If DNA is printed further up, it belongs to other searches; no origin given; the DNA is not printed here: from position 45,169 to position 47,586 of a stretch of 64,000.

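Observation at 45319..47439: Pseudo-receiver - HDOD - STAS architecture encoded divergently from mnmE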

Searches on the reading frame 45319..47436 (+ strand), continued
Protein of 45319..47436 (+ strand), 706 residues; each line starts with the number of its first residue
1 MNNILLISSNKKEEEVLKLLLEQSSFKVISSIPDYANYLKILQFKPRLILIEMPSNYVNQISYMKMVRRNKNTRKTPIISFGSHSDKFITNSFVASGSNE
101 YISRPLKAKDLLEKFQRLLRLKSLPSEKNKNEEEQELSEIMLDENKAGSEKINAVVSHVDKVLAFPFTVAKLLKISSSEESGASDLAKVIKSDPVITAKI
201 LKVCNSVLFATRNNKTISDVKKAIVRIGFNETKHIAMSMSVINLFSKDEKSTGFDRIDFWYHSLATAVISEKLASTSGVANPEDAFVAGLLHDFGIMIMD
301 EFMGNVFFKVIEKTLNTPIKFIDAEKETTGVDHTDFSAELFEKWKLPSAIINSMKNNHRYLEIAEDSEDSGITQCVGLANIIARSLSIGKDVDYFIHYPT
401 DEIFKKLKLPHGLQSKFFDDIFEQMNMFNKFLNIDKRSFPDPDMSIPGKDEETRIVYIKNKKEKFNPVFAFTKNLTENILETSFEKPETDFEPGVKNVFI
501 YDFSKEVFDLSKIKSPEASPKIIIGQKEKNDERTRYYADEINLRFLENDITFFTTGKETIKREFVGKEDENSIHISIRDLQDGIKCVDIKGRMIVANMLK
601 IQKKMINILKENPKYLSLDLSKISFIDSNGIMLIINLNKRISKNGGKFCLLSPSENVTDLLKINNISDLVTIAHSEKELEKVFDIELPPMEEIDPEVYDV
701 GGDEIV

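Call 31: search_solved_structures(query=window:45319-47436:+, max_evalue=0.01, show_alignments=3)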
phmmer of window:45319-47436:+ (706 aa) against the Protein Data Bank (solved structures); distinct sequences matched with E-value up to 0.01: 34.
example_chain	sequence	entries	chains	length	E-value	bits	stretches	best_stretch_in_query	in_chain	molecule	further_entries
3hc1_A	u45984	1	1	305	2e-21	79.2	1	156-359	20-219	uncharacterized HDOD domain protein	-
3m1t_A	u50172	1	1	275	1.1e-20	76.8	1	154-355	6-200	Putative phosphohydrolase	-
3p3q_A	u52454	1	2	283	2.1e-18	69.2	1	167-368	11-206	MmoQ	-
3ljx_A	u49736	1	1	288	7.2e-18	67.5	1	167-380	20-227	MmoQ Response regulator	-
1vqr_A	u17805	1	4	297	1.9e-09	39.6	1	157-354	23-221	hypothetical protein Cj0248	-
3mem_A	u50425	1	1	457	3.4e-09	38.8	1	165-353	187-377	Putative signal transduction protein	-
9qzk_A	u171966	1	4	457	5e-09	38.3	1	152-353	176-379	HDOD domain-containing protein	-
3i7a_A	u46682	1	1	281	1e-06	30.6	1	166-302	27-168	Putative metal-dependent phosphohydrolase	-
9xzo_A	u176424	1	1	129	3.5e-06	28.9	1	3-119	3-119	De novo protein M1X0B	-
2ka5_A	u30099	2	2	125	4.3e-06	28.6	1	609-675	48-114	Putative anti-sigma factor antagonist TM_1081 | Putative anti-sigma factor antagonist TM1081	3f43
3n53_A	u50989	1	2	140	6.8e-06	27.9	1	4-133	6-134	Response regulator receiver modulated diguanylate cyclase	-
4uhj_A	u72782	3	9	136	7.4e-06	27.8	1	1-123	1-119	TRANSCRIPTIONAL REGULATORY PROTEIN CPXR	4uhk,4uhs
2jb9_A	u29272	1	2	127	8.1e-06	27.7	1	3-121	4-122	PHOSPHATE REGULON TRANSCRIPTIONAL REGULATORY PROTEIN PHOB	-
1sbo_A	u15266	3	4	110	9.8e-06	27.4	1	579-674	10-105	Putative anti-sigma factor antagonist TM1442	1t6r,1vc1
1b00_A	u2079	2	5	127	2.6e-05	26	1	4-121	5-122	PHOSPHATE REGULON TRANSCRIPTIONAL REGULATORY PROTEIN PHOB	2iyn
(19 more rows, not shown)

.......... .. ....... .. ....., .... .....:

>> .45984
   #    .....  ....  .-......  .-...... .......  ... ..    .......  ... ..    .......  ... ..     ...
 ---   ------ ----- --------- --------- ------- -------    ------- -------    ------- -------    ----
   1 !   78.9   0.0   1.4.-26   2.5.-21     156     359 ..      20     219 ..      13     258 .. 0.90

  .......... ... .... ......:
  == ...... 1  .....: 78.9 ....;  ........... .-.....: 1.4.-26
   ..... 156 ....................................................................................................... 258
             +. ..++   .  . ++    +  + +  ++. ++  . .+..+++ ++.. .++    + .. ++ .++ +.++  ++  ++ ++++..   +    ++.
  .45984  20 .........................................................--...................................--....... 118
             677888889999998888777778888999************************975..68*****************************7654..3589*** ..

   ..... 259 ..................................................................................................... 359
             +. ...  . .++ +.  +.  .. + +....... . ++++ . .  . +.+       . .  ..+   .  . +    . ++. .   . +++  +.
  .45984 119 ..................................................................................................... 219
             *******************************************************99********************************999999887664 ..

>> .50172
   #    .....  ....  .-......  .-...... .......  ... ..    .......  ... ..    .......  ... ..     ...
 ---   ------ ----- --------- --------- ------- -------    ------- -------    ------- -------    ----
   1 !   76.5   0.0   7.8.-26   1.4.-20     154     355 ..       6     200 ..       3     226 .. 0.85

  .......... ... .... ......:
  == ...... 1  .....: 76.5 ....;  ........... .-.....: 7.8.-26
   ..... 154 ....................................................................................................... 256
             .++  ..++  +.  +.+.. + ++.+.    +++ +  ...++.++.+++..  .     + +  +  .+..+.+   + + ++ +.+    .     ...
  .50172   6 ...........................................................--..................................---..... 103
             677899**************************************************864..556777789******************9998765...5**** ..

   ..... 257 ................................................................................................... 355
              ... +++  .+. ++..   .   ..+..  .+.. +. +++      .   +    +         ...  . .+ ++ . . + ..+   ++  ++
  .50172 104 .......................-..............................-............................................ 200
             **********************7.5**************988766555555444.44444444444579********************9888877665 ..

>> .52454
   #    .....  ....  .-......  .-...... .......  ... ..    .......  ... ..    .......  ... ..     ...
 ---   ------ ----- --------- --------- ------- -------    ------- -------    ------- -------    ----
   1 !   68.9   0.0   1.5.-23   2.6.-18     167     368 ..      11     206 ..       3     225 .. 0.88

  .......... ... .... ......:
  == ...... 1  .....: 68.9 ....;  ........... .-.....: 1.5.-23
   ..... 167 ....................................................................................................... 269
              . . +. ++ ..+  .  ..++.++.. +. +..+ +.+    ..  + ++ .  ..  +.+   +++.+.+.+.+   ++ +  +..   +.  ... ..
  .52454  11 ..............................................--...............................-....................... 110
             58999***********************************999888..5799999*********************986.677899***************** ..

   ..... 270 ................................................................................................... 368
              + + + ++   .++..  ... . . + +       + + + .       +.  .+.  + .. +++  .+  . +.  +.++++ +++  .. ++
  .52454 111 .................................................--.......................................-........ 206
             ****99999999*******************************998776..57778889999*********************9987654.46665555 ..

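Call 32: find_encoding_contigs(protein=P0002, flank=10000, max_places=2)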
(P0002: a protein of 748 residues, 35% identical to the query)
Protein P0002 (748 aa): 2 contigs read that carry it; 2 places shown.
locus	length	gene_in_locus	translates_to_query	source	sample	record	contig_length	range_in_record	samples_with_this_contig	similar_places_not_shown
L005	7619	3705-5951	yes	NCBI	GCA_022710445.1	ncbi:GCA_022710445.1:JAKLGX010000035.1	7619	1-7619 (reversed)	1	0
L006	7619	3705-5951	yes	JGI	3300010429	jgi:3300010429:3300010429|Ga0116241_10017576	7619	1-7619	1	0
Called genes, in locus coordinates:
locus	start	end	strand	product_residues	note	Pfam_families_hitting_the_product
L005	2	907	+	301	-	?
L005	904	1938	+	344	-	PF14907:NTP_transf_5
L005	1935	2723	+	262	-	PF27840:ScmC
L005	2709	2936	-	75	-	-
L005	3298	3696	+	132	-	-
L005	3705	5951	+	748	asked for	PF08668:HDOD, PF01966:HD (weak), PF01740:STAS, PF13466:STAS_2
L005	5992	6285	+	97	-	PF05402:PqqD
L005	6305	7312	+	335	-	PF04055:Radical_SAM, PF13186:SPASM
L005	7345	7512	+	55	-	-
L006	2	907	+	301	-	?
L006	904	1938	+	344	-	PF14907:NTP_transf_5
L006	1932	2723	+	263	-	PF27840:ScmC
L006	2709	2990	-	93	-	-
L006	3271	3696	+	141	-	-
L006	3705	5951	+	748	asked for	PF08668:HDOD, PF01966:HD (weak), PF01740:STAS, PF13466:STAS_2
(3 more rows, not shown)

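Call 33: find_encoding_contigs(protein=P0017, flank=8000, max_places=2)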
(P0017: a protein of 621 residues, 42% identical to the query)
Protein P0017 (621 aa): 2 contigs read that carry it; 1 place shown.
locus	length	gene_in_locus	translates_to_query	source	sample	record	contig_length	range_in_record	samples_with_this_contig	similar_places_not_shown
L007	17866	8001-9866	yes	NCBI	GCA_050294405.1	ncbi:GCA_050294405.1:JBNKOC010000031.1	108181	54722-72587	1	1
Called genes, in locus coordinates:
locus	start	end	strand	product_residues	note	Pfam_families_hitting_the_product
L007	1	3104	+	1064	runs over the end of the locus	PF00873:ACR_tran, PF03176:MMPL (faint)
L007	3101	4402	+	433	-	PF02321:OEP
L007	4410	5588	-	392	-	PF00817:IMS, PF11798:IMS_HHH (weak), PF21704:POLH-Rev1_HhH (weak), PF21999:IMS_HHH_1, PF11799:IMS_C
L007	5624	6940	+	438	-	-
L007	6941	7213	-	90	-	PF13240:Zn_Ribbon_1 (weak)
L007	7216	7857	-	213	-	PF01596:Methyltransf_3, PF01135:PCMT, PF13847:Methyltransf_31, PF13578:Methyltransf_24, PF13649:Methyltransf_25 (weak)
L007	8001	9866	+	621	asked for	PF08668:HDOD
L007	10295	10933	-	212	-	-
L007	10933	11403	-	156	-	-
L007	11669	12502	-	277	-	PF00702:Hydrolase (faint), PF05116:S6PP (faint), PF08282:Hydrolase_3, PF12710:HAD (faint)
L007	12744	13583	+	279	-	PF00669:Flagellin_N, PF00700:Flagellin_C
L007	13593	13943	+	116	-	PF02561:FliS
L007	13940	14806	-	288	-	-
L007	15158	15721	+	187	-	PF06764:DUF1223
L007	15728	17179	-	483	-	PF10092:DUF2330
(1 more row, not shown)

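Call 34: find_encoding_contigs(protein=P0063, flank=8000, max_places=2)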
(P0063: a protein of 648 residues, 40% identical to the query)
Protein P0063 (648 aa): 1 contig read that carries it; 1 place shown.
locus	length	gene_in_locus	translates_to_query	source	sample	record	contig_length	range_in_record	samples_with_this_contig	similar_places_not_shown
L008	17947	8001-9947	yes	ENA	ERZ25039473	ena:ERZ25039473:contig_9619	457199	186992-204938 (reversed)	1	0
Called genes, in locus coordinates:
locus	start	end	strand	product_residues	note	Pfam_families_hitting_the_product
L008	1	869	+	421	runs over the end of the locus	PF00483:NTP_transferase, PF24894:Hexapep_GlmU, PF25247:LbH_GLGC (faint), PF25084:LbH_EIF2B (weak)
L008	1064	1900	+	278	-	PF04542:Sigma70_r2, PF04545:Sigma70_r4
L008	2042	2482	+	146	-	-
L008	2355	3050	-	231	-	-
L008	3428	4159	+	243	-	PF16989:T6SS_VasJ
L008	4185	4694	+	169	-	PF05591:T6SS_VipA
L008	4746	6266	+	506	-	PF05943:VipB, PF18945:VipB_2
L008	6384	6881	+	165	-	PF05638:T6SS_HCP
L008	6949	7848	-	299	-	PF01073:3Beta_HSD (faint), PF01370:Epimerase, PF04321:RmlD_sub_bind, PF16363:GDP_Man_Dehyd, PF02719:Polysacc_synt_2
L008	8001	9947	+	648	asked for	PF08668:HDOD, PF01966:HD (weak)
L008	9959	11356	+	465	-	PF13487:HD_5, PF01966:HD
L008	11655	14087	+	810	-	-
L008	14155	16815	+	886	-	PF18961:DUF5703_N (weak), PF22124:Glyco_hydro_95_cat, PF21307:Glyco_hydro_95_C (weak)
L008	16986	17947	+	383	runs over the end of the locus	PF01594:AI-2E_transport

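Call 56: list_cluster_members(proteins=[P0002, P0004, P0135, P0139, P0240, P0250, P0101, P0010, P0017, P0120])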
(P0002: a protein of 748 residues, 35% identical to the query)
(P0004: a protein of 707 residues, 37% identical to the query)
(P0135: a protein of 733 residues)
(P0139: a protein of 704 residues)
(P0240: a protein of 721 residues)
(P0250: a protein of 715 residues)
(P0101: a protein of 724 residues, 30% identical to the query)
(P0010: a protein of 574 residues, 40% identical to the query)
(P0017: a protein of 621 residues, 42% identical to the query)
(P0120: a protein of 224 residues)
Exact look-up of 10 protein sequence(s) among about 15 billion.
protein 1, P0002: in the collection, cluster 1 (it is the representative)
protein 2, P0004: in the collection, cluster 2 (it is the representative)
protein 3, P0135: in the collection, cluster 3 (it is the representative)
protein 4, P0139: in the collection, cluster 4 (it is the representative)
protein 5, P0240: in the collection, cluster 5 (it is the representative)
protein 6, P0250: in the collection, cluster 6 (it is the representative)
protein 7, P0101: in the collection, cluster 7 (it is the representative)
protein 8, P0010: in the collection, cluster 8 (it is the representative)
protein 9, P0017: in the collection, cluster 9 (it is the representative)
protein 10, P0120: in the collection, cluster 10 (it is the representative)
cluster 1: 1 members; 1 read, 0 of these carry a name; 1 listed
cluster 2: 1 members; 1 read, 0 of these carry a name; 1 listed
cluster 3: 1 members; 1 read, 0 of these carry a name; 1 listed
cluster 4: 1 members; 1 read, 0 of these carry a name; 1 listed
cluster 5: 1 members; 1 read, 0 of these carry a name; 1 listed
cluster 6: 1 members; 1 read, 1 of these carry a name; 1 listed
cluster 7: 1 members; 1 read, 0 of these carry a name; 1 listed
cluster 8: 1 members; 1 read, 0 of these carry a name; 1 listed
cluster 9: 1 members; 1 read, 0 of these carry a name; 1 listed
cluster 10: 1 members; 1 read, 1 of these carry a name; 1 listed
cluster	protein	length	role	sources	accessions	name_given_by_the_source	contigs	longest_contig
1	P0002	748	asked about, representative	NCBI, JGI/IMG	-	-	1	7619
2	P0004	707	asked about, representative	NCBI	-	-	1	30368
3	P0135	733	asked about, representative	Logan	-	-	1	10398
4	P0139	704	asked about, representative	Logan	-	-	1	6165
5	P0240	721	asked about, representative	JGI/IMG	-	-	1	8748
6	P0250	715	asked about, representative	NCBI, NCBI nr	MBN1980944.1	MAG: HDOD domain-containing protein [Chitinivibrionales bacterium] | HDOD domain-containing protein [Chitinivibrionales bacterium]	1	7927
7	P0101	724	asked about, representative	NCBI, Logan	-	-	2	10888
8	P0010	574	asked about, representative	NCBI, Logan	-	-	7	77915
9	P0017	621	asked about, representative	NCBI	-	-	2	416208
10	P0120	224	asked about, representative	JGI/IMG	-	anti-anti-sigma factor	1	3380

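Call 59: find_related_loci(query=A2, collection=metagenome_contigs, flank=10000)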
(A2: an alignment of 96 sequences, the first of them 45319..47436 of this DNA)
Query A2 (706 aa) in metagenome_contigs; peptide patterns used: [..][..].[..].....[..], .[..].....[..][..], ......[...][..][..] (x = any residue, [..] = any of these).
408 stretches matched a pattern; 151 encode a relative of the query (tblastn E <= 1e-3); the best 80 are kept; 80 distinct loci.
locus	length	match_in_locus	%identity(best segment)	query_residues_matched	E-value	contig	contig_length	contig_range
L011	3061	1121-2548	43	4-474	2e-132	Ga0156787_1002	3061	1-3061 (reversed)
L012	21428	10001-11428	43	4-474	7e-127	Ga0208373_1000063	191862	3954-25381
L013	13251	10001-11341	44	1-443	6e-118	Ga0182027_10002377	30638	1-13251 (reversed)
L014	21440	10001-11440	40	1-474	1e-116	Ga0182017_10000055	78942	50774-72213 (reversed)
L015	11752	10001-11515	39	1-511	5e-114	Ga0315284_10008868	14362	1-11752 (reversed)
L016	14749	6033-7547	39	1-511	5e-114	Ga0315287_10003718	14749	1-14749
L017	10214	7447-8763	42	1-436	1e-113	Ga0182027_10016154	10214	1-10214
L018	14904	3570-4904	41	1-441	1e-112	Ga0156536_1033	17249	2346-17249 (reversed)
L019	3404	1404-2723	42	1-437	1e-115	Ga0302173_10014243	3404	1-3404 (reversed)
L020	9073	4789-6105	41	1-436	2e-112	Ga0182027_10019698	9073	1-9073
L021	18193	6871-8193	42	1-437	2e-112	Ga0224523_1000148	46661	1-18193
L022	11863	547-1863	41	1-436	2e-112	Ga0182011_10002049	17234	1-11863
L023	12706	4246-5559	42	1-435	4e-110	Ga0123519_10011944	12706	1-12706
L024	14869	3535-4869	40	1-442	9e-109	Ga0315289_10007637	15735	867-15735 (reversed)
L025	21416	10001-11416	38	1-471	7e-108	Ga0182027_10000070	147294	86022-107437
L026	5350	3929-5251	41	1-439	2e-107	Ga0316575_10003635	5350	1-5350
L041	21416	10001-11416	37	1-475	4e-100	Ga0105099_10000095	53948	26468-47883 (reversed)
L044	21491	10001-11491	31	3-492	3e-84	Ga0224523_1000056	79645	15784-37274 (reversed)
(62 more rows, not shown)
